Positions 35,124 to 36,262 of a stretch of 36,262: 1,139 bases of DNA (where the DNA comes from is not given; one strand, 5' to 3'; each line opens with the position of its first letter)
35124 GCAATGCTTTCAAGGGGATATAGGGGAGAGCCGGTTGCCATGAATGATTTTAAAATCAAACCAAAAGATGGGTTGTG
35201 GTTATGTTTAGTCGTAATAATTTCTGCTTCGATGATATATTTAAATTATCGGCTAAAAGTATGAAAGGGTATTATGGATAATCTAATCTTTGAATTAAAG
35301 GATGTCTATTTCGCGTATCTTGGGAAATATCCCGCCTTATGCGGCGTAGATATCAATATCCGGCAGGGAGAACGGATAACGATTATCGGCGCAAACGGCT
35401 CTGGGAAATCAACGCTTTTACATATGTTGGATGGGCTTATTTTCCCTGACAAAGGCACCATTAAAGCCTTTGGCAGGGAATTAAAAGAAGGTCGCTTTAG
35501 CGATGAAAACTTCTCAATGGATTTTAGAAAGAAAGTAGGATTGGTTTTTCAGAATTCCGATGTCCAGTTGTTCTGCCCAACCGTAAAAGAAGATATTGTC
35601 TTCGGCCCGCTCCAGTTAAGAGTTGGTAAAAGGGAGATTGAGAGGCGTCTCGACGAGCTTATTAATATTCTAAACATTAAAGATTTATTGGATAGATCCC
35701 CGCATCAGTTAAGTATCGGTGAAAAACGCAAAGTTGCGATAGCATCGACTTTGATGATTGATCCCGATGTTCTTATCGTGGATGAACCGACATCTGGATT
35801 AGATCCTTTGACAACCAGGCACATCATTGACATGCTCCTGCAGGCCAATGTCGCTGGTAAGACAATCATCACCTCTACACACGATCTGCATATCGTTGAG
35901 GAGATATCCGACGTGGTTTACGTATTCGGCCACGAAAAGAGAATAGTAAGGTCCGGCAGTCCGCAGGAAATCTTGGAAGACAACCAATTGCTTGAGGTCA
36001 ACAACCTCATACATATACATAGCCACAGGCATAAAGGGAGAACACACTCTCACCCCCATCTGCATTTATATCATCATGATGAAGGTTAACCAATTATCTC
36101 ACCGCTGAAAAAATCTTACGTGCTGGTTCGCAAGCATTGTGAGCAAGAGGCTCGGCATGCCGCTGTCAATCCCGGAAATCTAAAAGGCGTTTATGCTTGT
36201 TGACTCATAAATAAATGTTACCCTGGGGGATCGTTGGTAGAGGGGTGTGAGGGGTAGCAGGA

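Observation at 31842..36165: A complete nickel-uptake cassette (nikR to cbiO) is bracketed by 76-nt imperfect inverted repeats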

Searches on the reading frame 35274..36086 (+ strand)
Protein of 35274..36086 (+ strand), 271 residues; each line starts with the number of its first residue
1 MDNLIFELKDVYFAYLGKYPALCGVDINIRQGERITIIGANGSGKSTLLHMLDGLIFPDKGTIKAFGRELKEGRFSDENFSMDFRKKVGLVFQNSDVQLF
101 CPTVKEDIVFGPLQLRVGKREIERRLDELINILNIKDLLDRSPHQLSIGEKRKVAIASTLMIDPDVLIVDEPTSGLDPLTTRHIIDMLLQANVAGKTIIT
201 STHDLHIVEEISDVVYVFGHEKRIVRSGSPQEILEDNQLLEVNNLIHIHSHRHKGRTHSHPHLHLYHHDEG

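Call 10: find_encoding_contigs(protein=window:35274-36086:+, flank=10000, max_places=10)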
Protein window:35274-36086:+ (271 aa): no gene with exactly this product is on record in the collection.

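Call 11: search_protein_families(library=pfam, proteins=[window:35274-36086:+])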
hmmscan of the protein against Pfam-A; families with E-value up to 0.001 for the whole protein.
window:35274-36086:+ (271 aa): 5 families
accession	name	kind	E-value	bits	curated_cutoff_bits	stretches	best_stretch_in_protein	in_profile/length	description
PF00005.33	ABC_tran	-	8.3e-31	107.8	25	1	24-174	3-137/137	ABC transporter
PF13304.12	AAA_21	-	1.6e-16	61.7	27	2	129-209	221-304/304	AAA domain, putative AbiEii toxin, Type IV TA system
PF02463.25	SMC_N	-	1.7e-05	24.8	40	1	35-223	27-217/220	RecF/RecN/SMC N terminal domain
PF13555.12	AAA_29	-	7.4e-05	22.9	27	1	26-60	16-50/61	P-loop containing region of AAA domain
PF13175.12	AAA_15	-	0.00035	20.7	32.1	0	34-57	25-48/374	AAA ATPase domain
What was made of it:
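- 35274..36089 (+): cbiO/nikO with a His-rich tail. Pfam ABC_tran (call 11).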

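Call 18: find_homologous_proteins(query=window:35274-36086:+, max_evalue=1e-40)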
Query window:35274-36086:+ (271 aa): 5961 proteins with E <= 1e-40 among 8000 candidates; the best 120 are listed.
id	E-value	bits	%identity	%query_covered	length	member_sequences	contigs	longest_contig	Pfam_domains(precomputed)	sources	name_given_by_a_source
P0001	1.4e-195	666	72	84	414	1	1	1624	PF00005.34,PF13175.13,PF13555.13,PF02463.26,PF13304.13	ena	-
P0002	4.1e-167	573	94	100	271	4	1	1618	PF00005.34,PF13304.13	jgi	jgi:cobalt/nickel transport system ATP-binding protein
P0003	5.1e-158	543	89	100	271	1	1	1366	PF00005.34,PF13175.13,PF02463.26,PF13304.13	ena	-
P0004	8.1e-158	542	89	100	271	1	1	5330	PF00005.34,PF13175.13,PF02463.26,PF13304.13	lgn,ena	-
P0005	7.1e-157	539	88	100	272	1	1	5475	PF00005.34,PF13175.13,PF02463.26,PF13304.13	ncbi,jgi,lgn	-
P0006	1.8e-156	538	88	100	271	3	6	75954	PF00005.34,PF13175.13,PF02463.26,PF13304.13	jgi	jgi:cobalt/nickel transport system ATP-binding protein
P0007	1.8e-155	535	87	100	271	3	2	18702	PF00005.34,PF13175.13,PF02463.26,PF13304.13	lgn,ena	-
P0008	2.4e-154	531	87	100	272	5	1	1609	PF00005.34,PF02463.26,PF13304.13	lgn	-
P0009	6.8e-154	529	86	100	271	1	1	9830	PF00005.34,PF13175.13,PF02463.26,PF13304.13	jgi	jgi:cobalt/nickel transport system ATP-binding protein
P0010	3.3e-153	527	85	100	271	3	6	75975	PF00005.34,PF13175.13,PF02463.26,PF13304.13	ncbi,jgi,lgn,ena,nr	ncbi:MAG: nickel ABC transporter ATP-binding protein [Deltaproteobacteria bacterium RBG_16_54_11]|jg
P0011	3.5e-153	527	86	100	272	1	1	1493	PF00005.34,PF13175.13,PF02463.26,PF13304.13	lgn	-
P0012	4.4e-153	527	86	100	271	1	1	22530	PF00005.34,PF13175.13,PF02463.26,PF13304.13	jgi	jgi:cobalt/nickel transport system ATP-binding protein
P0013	4.9e-153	526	87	96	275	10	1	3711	PF00005.34,PF13175.13,PF02463.26,PF13304.13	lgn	-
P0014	6.0e-153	526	87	96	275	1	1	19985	PF00005.34,PF13175.13,PF02463.26,PF13304.13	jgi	-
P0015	9.8e-153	526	86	100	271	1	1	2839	PF00005.34,PF13175.13,PF02463.26,PF13304.13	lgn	-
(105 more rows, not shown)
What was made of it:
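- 35274..36089 (+): 94% identical to P0002 (L013) (call 18).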

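Call 19: find_encoding_contigs(protein=P0006, flank=10000, max_places=4)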
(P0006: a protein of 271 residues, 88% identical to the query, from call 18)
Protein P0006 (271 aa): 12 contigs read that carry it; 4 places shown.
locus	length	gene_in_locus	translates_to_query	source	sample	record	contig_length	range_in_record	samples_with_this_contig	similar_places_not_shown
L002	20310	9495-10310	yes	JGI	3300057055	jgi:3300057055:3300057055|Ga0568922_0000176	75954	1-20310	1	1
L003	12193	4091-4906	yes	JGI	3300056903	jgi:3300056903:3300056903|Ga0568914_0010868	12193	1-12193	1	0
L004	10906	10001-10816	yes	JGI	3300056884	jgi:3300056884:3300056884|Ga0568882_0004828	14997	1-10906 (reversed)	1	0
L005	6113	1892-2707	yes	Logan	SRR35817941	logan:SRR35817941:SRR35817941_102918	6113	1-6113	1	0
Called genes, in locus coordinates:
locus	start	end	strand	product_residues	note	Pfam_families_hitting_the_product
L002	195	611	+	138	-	PF01402:RHH_1 (weak), PF08753:NikR_C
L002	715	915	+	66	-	-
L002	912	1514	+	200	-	PF02663:FmdE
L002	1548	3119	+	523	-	PF00496:SBP_bac_5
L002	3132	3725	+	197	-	PF01980:TrmO_N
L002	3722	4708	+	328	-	PF19300:BPD_transp_1_N (weak), PF00528:BPD_transp_1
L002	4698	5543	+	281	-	PF12911:OppC_N (weak), PF00528:BPD_transp_1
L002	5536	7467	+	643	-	PF00005:ABC_tran, PF02463:SMC_N (faint), PF13191:AAA_16 (faint), PF13481:AAA_25 (faint), PF13555:AAA_29 (faint), PF08352:oligo_HPY (weak), PF00005:ABC_tran, PF08352:oligo_HPY, +4 more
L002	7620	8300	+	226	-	PF01891:CbiM, PF12822:ECF_trnsprt (weak)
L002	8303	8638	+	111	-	PF13190:PDGLE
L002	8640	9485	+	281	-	PF02361:CbiQ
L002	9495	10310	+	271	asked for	PF00005:ABC_tran, PF02463:SMC_N (weak), PF13175:AAA_15 (faint), PF13304:AAA_21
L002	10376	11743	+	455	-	PF02310:B12-binding, PF04055:Radical_SAM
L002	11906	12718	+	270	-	PF04536:TPM_phosphatase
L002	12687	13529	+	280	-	-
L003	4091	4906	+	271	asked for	PF00005:ABC_tran, PF02463:SMC_N (weak), PF13175:AAA_15 (faint), PF13304:AAA_21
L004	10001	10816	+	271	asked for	PF00005:ABC_tran, PF02463:SMC_N (weak), PF13175:AAA_15 (faint), PF13304:AAA_21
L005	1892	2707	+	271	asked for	PF00005:ABC_tran, PF02463:SMC_N (weak), PF13175:AAA_15 (faint), PF13304:AAA_21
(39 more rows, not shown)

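Call 20: find_encoding_contigs(protein=P0010, flank=10000, max_places=4)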
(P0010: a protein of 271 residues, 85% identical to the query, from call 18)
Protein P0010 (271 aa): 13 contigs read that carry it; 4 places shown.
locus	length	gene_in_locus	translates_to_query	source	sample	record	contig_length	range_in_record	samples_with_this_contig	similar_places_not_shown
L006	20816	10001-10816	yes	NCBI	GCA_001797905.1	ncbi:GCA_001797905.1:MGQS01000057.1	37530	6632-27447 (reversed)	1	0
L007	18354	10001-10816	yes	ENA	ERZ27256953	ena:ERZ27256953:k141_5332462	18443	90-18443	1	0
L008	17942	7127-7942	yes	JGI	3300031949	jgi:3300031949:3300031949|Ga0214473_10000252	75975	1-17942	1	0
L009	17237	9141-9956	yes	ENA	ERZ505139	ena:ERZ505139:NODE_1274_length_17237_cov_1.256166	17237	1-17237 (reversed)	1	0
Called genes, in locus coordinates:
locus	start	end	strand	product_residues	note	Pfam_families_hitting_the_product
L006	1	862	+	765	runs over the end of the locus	PF00501:AMP-binding, PF13193:AMP-binding_C, PF00528:BPD_transp_1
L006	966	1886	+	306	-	PF13379:NMT1_2, PF09084:NMT1, PF12974:Phosphonate-bd (weak)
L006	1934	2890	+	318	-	PF04069:OpuAC, PF13379:NMT1_2, PF09084:NMT1, PF12974:Phosphonate-bd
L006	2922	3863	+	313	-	PF13379:NMT1_2, PF09084:NMT1, PF12974:Phosphonate-bd (weak)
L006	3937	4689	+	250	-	PF00005:ABC_tran, PF13304:AAA_21 (weak)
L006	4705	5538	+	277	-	PF01209:Ubie_methyltran, PF03141:Methyltransf_29 (weak), PF05175:MTS (weak), PF13489:Methyltransf_23, PF08241:Methyltransf_11, PF08242:Methyltransf_12, PF13649:Methyltransf_25, PF13847:Methyltransf_31, +3 more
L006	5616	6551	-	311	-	PF03279:Lip_A_acyltrans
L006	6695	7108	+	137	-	PF01402:RHH_1, PF08753:NikR_C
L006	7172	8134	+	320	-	PF13557:Phenol_MetA_deg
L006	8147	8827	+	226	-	PF01891:CbiM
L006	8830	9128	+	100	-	PF13190:PDGLE (weak)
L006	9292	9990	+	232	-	PF02361:CbiQ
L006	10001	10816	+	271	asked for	PF00005:ABC_tran, PF02463:SMC_N (weak), PF13175:AAA_15 (faint), PF13304:AAA_21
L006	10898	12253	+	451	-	PF02310:B12-binding, PF04055:Radical_SAM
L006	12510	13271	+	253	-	PF04536:TPM_phosphatase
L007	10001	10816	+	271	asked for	PF00005:ABC_tran, PF02463:SMC_N (weak), PF13175:AAA_15 (faint), PF13304:AAA_21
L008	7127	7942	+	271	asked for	PF00005:ABC_tran, PF02463:SMC_N (weak), PF13175:AAA_15 (faint), PF13304:AAA_21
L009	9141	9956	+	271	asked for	PF00005:ABC_tran, PF02463:SMC_N (weak), PF13175:AAA_15 (faint), PF13304:AAA_21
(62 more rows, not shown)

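Call 21: find_encoding_contigs(protein=P0007, flank=10000, max_places=3)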
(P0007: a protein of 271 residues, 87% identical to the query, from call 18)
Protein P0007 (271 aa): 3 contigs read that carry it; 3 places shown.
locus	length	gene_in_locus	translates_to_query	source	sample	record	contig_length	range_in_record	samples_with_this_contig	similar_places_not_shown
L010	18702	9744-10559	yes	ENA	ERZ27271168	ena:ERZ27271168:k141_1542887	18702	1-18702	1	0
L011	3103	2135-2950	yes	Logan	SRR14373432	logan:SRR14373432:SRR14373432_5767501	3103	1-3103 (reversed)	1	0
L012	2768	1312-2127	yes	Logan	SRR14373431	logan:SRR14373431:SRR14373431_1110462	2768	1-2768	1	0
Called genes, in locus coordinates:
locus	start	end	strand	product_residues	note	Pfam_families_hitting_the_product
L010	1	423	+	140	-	?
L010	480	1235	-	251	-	-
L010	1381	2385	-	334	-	-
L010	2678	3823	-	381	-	PF00465:Fe-ADH, PF13685:Fe-ADH_2 (weak), PF25137:ADH_Fe_C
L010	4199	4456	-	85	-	PF05016:ParE_toxin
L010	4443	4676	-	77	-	PF22180:RH3_dom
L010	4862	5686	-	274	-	PF12797:Fer4_2 (faint), PF12837:Fer4_6 (faint), PF12838:Fer4_7 (weak), PF13237:Fer4_10, PF13187:Fer4_9 (weak), PF00037:Fer4 (weak), PF14512:TM1586_NiRdase (faint), PF00881:Nitroreductase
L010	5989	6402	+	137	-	PF01402:RHH_1 (weak), PF08753:NikR_C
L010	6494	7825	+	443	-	PF04966:OprB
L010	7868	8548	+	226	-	PF01891:CbiM, PF12822:ECF_trnsprt (weak)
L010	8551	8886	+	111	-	PF13190:PDGLE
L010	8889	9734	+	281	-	PF02361:CbiQ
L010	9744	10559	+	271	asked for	PF00005:ABC_tran, PF02463:SMC_N, PF13175:AAA_15 (faint), PF13304:AAA_21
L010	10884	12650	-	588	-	PF17092:PCB_OB (faint), PF21710:Spt6_S1 (faint), PF00575:S1, PF13509:S1_2 (faint), PF00575:S1, PF23459:S1_RRP5, PF00575:S1, PF23459:S1_RRP5 (weak)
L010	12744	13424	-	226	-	PF02224:Cytidylate_kin, PF13189:Cytidylate_kin2 (weak), PF13238:AAA_18 (weak), PF13207:AAA_17 (faint)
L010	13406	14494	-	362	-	PF00155:Aminotran_1_2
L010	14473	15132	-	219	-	PF02811:PHP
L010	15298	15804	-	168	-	PF02577:BFN_dom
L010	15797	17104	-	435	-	PF00919:UPF0004, PF04055:Radical_SAM, PF01938:TRAM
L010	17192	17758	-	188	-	PF13828:DUF4190, PF16732:ComP_DUS (weak)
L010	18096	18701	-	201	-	?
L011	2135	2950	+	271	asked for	PF00005:ABC_tran, PF02463:SMC_N, PF13175:AAA_15 (faint), PF13304:AAA_21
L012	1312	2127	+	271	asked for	PF00005:ABC_tran, PF02463:SMC_N, PF13175:AAA_15 (faint), PF13304:AAA_21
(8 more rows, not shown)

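Call 24: find_encoding_contigs(protein=P0002, flank=10000, max_places=4)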
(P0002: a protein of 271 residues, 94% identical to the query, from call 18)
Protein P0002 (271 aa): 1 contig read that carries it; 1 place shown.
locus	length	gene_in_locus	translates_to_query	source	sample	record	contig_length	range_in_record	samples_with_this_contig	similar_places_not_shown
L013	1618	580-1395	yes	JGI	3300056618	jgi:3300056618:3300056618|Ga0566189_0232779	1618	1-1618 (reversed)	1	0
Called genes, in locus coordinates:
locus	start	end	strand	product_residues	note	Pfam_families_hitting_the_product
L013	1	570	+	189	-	?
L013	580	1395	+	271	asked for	PF00005:ABC_tran, PF13304:AAA_21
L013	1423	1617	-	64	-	?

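Call 25: find_encoding_contigs(protein=P0004, flank=10000, max_places=4)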
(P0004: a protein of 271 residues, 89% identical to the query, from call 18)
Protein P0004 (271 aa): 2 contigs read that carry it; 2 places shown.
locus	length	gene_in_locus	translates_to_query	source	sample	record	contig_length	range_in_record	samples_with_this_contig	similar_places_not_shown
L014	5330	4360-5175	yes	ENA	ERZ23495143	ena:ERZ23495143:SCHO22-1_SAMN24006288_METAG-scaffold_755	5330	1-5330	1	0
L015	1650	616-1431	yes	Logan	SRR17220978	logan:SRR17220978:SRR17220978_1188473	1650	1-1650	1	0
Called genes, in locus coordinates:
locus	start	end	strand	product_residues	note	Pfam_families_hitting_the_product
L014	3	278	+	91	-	?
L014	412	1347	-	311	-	PF03279:Lip_A_acyltrans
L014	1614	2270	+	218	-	PF02663:FmdE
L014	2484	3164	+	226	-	PF01891:CbiM, PF12822:ECF_trnsprt (weak)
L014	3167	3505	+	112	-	PF13190:PDGLE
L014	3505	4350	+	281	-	PF02361:CbiQ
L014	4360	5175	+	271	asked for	PF00005:ABC_tran, PF02463:SMC_N (weak), PF13175:AAA_15 (faint), PF13304:AAA_21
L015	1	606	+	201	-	?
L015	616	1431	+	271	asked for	PF00005:ABC_tran, PF02463:SMC_N (weak), PF13175:AAA_15 (faint), PF13304:AAA_21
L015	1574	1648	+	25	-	?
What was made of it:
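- Either the immediate ancestor had another neighbour (L010 and L014 do differ upstream, calls 21, 25), or further deletion or rearrangement occurred at J2.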

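Call 32: find_related_loci(query=window:35274-36086:+, collection=metagenome_contigs, flank=8000)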
Query window:35274-36086:+ (271 aa) in metagenome_contigs; peptide patterns used: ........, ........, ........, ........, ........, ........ (x = any residue, [..] = any of these).
455 stretches matched a pattern; 333 encode a relative of the query (tblastn E <= 1e-3); the best 80 are kept; 80 distinct loci.
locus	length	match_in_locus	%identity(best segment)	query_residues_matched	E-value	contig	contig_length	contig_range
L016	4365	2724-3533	88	2-271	9e-166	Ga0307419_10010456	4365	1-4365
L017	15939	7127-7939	85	1-271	4e-159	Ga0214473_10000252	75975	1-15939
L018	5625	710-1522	85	1-271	1e-160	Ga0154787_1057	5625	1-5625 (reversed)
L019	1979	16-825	86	1-270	4e-171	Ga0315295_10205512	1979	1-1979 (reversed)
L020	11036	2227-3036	85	1-270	3e-157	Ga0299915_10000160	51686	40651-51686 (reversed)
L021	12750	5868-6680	85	1-271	2e-156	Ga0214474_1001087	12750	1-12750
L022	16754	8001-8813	85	1-271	2e-156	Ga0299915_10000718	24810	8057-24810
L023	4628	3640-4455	86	1-271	3e-159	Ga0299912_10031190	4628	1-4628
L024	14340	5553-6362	84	2-271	6e-154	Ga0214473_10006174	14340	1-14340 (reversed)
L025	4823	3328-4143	82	1-271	2e-154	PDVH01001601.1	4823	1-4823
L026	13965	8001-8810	78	1-270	6e-146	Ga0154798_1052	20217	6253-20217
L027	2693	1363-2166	78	3-270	1e-152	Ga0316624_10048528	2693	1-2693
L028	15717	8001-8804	79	1-268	1e-142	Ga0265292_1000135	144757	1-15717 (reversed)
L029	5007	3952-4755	77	1-268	3e-142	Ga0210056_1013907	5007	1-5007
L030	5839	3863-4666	77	1-268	2e-141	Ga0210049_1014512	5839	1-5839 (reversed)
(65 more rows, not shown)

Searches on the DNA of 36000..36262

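Call 55: search_rna_families(source=window, start=36000, end=36262, threshold=evalue, max_evalue=1)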
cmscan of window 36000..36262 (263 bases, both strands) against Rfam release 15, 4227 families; matches with E-value up to 1: 0.
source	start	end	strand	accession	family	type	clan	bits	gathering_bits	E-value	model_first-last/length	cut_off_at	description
